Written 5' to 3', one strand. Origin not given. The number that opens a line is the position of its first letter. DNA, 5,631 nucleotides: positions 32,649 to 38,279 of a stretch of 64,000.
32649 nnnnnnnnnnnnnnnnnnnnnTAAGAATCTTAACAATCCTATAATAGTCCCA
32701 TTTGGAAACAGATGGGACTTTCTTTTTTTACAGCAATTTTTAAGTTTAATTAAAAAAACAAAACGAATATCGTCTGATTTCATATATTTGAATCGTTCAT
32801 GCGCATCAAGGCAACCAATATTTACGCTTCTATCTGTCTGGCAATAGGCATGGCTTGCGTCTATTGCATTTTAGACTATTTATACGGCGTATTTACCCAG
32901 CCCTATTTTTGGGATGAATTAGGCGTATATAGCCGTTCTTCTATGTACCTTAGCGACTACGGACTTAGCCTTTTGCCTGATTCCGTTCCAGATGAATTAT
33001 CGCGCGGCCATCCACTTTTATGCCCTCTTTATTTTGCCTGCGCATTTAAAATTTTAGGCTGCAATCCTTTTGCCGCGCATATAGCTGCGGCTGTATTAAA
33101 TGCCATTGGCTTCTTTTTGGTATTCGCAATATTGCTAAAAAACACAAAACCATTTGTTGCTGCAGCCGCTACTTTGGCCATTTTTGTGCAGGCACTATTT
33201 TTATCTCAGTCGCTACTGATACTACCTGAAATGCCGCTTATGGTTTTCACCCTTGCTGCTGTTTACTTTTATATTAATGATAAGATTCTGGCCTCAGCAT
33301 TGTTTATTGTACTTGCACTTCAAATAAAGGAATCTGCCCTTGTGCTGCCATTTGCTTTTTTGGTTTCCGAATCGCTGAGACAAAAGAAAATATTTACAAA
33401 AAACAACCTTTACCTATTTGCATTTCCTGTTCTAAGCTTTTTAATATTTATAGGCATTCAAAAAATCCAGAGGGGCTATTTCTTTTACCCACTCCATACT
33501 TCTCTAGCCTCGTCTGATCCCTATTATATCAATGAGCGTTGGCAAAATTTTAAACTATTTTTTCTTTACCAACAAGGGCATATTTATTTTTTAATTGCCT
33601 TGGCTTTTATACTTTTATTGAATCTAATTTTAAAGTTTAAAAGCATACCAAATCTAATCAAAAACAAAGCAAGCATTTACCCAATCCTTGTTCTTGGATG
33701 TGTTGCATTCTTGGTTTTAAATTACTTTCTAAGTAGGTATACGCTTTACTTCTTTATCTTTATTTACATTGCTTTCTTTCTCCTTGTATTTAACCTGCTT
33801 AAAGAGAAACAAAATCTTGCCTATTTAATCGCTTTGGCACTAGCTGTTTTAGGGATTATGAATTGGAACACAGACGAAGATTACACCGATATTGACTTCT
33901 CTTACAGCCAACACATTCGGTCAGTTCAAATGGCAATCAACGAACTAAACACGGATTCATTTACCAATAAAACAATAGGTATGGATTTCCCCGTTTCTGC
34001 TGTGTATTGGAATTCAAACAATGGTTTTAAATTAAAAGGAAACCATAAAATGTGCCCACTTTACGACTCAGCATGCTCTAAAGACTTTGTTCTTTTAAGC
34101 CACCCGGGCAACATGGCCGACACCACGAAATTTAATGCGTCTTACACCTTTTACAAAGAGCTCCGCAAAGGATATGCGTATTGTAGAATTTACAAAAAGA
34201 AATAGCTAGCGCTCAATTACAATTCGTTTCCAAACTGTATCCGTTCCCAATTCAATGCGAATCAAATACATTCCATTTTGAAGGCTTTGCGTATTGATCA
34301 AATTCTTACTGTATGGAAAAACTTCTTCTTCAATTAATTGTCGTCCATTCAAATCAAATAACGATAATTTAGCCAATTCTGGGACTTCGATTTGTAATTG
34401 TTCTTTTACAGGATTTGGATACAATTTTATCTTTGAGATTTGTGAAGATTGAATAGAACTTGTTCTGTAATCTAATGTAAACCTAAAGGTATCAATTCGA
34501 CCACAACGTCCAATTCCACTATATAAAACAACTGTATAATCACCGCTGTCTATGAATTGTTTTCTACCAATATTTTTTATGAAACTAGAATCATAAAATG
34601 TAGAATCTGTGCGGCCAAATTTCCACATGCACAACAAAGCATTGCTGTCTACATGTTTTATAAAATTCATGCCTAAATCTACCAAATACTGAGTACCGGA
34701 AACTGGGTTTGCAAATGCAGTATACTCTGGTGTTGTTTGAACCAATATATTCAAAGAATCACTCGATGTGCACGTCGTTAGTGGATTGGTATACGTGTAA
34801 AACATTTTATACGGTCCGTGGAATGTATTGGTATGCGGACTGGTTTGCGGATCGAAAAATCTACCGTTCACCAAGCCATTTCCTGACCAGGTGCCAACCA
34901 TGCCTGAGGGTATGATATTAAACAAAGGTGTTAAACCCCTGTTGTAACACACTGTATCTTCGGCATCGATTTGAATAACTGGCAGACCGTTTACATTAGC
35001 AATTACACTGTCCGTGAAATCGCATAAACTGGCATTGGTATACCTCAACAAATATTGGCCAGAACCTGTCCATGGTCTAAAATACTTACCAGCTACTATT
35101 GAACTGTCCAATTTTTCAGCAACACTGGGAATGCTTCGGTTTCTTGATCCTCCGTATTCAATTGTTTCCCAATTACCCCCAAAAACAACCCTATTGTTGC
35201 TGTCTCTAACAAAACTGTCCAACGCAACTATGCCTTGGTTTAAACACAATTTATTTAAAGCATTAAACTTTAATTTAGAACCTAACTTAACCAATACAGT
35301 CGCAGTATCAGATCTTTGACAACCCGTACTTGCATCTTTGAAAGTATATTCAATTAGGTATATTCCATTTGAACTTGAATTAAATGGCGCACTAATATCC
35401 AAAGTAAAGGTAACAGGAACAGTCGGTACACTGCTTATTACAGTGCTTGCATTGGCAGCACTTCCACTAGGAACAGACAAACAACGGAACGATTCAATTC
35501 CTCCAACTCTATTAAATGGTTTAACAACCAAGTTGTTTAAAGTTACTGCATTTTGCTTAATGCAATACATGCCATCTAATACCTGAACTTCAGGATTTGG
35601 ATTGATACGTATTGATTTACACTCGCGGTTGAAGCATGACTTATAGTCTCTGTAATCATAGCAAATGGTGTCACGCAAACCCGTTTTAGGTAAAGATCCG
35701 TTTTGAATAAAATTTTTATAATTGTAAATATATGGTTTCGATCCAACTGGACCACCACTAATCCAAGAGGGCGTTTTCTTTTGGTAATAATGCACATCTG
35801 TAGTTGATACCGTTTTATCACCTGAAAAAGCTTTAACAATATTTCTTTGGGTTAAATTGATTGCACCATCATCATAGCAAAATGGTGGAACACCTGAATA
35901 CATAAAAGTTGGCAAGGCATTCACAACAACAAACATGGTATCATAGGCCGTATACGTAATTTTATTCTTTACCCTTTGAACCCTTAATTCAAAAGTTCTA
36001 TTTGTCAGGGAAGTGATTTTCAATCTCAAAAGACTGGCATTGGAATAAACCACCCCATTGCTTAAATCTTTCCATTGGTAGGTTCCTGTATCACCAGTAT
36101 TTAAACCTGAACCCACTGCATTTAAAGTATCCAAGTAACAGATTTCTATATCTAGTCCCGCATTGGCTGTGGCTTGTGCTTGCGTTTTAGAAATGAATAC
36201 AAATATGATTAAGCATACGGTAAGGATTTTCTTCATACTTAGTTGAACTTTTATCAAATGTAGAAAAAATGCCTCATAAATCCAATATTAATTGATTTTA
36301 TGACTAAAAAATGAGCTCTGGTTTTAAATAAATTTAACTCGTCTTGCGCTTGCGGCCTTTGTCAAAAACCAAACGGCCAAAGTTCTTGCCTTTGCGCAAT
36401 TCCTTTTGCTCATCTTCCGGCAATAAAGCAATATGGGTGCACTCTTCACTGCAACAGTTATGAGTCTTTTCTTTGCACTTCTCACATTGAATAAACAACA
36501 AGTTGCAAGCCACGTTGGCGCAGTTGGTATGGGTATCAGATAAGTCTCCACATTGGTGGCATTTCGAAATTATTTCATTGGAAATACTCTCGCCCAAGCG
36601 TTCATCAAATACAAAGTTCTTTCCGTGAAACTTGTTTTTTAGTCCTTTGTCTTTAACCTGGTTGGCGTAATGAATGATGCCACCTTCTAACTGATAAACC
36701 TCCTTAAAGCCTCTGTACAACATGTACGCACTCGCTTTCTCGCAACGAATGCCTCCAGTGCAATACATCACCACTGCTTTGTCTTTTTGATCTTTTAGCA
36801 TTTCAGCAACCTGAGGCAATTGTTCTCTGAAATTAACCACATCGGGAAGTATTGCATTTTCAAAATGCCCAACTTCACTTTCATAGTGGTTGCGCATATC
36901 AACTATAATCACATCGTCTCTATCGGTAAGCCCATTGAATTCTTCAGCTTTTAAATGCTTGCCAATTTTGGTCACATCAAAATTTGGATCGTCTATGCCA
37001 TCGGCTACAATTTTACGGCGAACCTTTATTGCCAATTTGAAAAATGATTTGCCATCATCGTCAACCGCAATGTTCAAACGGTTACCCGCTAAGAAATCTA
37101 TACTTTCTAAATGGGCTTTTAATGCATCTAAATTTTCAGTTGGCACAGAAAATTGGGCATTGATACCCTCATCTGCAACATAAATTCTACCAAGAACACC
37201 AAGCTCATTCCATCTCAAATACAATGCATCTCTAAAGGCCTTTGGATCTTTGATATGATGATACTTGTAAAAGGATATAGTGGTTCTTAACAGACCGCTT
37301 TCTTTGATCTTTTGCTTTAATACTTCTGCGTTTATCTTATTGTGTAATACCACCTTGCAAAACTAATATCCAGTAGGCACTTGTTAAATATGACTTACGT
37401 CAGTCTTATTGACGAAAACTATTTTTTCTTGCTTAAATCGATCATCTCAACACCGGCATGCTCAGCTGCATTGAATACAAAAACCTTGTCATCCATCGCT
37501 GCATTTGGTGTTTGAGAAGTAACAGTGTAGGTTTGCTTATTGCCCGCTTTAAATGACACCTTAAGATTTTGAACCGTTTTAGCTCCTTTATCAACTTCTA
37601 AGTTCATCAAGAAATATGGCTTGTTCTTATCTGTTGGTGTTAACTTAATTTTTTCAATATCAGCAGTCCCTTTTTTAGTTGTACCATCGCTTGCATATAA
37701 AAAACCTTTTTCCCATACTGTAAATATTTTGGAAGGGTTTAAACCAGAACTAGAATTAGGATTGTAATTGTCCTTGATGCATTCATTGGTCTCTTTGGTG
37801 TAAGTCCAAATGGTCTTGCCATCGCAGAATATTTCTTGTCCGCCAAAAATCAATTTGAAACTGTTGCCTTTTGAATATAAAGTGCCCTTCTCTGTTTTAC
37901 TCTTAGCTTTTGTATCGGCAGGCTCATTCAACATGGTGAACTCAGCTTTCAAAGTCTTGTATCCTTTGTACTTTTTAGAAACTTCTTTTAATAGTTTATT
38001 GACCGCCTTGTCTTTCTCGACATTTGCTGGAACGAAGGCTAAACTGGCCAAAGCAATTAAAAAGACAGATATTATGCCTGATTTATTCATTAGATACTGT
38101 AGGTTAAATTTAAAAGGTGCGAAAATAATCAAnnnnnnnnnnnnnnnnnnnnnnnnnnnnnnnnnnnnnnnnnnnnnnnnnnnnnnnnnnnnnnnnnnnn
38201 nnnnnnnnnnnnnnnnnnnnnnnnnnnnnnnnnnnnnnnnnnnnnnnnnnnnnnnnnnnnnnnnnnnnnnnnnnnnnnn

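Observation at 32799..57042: Two paralogous GT-C (ArnT/PMT-like) membrane glycosyltransferases, each convergent with and abutting a large secreted protein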

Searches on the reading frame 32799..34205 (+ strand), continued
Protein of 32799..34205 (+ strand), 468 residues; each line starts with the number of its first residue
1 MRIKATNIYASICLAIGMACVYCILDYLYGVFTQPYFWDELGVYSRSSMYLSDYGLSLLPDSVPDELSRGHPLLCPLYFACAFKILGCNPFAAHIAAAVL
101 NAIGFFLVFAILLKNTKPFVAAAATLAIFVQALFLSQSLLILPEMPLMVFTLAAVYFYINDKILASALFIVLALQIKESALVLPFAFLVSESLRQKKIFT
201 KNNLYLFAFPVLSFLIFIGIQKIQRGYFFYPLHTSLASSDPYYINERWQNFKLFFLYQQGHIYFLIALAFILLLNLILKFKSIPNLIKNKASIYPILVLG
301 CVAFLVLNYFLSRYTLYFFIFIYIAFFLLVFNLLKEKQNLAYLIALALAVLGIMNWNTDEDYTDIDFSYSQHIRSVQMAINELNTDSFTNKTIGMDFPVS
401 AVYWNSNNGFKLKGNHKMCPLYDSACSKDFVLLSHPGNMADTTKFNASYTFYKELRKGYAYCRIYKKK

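Call 53: search_protein_families(library=pfam, proteins=[L060:14053-15084:+, L060:6714-7907:-, L055:9904-10686:+, L019:2046-3638:+, L081:7084-7782:+, L036:6739-7734:+, L080:6418-7830:+, L073:9383-10342:+], max_evalue=0.001)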
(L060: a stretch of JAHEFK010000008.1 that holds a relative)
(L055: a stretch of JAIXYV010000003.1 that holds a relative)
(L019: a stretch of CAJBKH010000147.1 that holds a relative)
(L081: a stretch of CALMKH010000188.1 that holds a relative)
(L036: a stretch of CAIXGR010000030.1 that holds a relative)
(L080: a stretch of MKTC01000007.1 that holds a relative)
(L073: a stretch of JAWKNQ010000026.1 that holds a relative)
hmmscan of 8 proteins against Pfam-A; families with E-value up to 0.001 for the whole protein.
L060:14053-15084:+ (344 aa): 1 family
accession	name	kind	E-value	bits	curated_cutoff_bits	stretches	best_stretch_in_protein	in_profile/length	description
PF11751.14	PorP_SprF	-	4.7e-32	112.1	22.3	1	20-312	2-263/273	Type IX secretion system membrane protein PorP/SprF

L060:6714-7907:- (397 aa): 7 families
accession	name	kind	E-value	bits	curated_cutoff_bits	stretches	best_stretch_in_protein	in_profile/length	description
PF02222.28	ATP-grasp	-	5.1e-55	186.3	27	1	119-299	2-178/179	ATP-grasp domain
PF21244.3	PurT_C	-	2e-19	69.3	26.7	1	321-392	1-68/68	PurT, C-terminal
PF07478.18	Dala_Dala_lig_C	-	6.5e-10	39.3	24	1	136-286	25-179/204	D-ala D-ala ligase C-terminus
PF22660.2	RS_preATP-grasp-like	-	1.8e-09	38.3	27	1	11-105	2-93/98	Ribonucleotide synthetase preATP-grasp domain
PF02786.22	CPSase_L_D2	-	4.1e-08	33.4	19.8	1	118-282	7-179/211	Carbamoyl-phosphate synthase L chain, ATP binding domain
PF02655.19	ATP-grasp_3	-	2.9e-05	24.6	23.2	1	143-284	27-158/160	ATP-grasp domain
PF01071.24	GARS_A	-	4.2e-05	23.9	27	1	121-209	11-101/194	Phosphoribosylglycinamide synthetase, ATP-grasp (A) domain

L055:9904-10686:+ (261 aa): 0 families

L019:2046-3638:+ (531 aa): 2 families
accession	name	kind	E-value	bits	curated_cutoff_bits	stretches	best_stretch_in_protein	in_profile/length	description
PF17517.7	IgGFc_binding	-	3.6e-52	177.9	25.6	1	124-422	2-297/297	IgGFc binding protein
PF18962.6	Por_Secre_tail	-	7.8e-06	26.5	27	1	450-521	1-68/75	Secretion system C-terminal sorting domain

L081:7084-7782:+ (233 aa): 0 families

L036:6739-7734:+ (332 aa): 1 family
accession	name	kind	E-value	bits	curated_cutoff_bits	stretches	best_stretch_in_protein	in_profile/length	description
PF18962.6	Por_Secre_tail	-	9.2e-09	35.9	27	1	258-331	1-75/75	Secretion system C-terminal sorting domain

L080:6418-7830:+ (471 aa): 1 family
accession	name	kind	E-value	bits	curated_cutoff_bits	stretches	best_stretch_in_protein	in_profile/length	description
PF18962.6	Por_Secre_tail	-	1.1e-11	45.2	27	1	397-470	1-75/75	Secretion system C-terminal sorting domain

L073:9383-10342:+ (320 aa): 2 families
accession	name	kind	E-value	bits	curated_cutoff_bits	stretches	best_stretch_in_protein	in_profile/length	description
PF18911.6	PKD_4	-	5.9e-46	154.9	27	3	104-177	3-77/85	PKD domain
PF00801.26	PKD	-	4.8e-29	100.6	23.5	2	39-95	16-76/80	PKD domain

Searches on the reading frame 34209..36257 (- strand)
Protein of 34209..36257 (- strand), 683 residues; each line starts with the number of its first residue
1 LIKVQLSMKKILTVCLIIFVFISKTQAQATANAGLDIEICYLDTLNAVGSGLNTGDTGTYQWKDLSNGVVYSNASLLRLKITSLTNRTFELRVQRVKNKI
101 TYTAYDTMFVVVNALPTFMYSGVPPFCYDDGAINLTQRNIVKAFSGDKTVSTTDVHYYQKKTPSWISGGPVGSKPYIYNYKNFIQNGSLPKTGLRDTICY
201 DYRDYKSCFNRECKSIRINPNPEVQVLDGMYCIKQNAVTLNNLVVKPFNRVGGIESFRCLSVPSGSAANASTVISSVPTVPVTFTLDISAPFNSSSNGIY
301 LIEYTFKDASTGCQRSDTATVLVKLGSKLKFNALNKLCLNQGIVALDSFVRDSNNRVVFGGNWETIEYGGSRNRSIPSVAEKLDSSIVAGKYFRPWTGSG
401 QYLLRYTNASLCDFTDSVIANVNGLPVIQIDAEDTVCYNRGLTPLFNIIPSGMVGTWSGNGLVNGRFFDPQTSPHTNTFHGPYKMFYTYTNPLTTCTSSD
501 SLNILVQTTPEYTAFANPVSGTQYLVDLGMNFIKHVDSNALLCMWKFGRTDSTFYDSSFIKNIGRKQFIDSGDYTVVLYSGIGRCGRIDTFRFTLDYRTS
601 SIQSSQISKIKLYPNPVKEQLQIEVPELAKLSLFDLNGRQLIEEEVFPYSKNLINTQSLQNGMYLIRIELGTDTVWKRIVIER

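Call 8: search_protein_families(library=pfam, proteins=[window:34209-36257:-], max_evalue=0.1)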
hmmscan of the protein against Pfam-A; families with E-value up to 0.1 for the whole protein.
window:34209-36257:- (683 aa): 3 families
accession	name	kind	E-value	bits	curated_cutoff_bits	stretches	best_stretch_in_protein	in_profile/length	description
PF18962.6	Por_Secre_tail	-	1.1e-13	51.6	27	1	612-681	1-75/75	Secretion system C-terminal sorting domain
PF22352.2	K319L-like_PKD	-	0.0031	17.9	27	1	44-112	15-84/84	K319L-like, PKD domain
PF16967.11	TcfC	-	0.076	13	29.4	0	640-671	22-53/68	E-set like domain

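Call 9: search_protein_families(library=ncbifam, proteins=[window:34209-36257:-], max_evalue=0.1)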
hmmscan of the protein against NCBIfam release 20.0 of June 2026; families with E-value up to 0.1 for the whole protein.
window:34209-36257:- (683 aa): 4 families
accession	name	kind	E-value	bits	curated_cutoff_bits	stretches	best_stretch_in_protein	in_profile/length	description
TIGR04183.1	Por_Secre_tail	domain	2.3e-12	46.7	23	1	612-681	1-71/72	T9SS type A sorting domain-containing protein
NF038113.1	T9SSA_dep_M36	equivalog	9.4e-12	43.9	885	1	604-681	787-868/869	T9SS-dependent M36 family metallopeptidase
NF050177.1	TapA_OM_Porphy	equivalog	3.1e-06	26.2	500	1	606-682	467-544/544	TapA/TapC family T9SS-dependent outer membrane protein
NF033708.1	T9SS_Cterm_ChiA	domain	5.3e-05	23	40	1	629-680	2-54/55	T9SS sorting signal type C domain-containing protein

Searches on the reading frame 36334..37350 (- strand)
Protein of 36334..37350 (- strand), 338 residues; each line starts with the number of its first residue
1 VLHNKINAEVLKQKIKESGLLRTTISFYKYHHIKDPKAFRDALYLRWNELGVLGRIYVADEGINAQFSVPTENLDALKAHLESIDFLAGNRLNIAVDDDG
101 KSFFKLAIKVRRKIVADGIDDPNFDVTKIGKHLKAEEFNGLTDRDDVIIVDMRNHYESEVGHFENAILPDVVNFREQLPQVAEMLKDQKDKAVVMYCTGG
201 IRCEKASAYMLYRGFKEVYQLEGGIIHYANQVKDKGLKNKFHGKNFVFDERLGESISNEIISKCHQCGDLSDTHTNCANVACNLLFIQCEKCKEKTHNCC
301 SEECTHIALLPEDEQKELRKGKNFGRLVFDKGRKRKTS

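Call 11: search_protein_families(library=pfam, proteins=[window:36334-37350:-], max_evalue=0.01)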
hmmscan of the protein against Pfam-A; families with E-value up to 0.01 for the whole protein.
window:36334-37350:- (338 aa): 3 families
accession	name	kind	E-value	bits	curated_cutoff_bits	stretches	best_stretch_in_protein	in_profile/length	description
PF17773.7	UPF0176_N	-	1.1e-22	80.7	26.2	1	23-114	2-92/92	UPF0176 acylphosphatase like domain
PF12368.13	Rhodanese_C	-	2.1e-21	76.5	26.9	1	242-305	1-66/66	Rhodanase C-terminal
PF00581.25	Rhodanese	-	6.6e-12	46.2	22.2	1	135-225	2-96/102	Rhodanese-like domain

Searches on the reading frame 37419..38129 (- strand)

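Call 11: search_protein_families(library=pfam, proteins=[window:37419-38129:-], max_evalue=0.01)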
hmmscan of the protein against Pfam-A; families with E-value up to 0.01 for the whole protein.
window:37419-38129:- (236 aa): 2 families
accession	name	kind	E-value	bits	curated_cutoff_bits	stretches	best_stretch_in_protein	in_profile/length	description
PF03548.22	LolA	-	9.4e-09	35.7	23.6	1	57-219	3-164/165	Outer membrane lipoprotein carrier protein LolA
PF16584.11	LolA_2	-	9.7e-08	32.5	26.8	1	75-183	37-140/152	Outer membrane lipoprotein carrier protein LolA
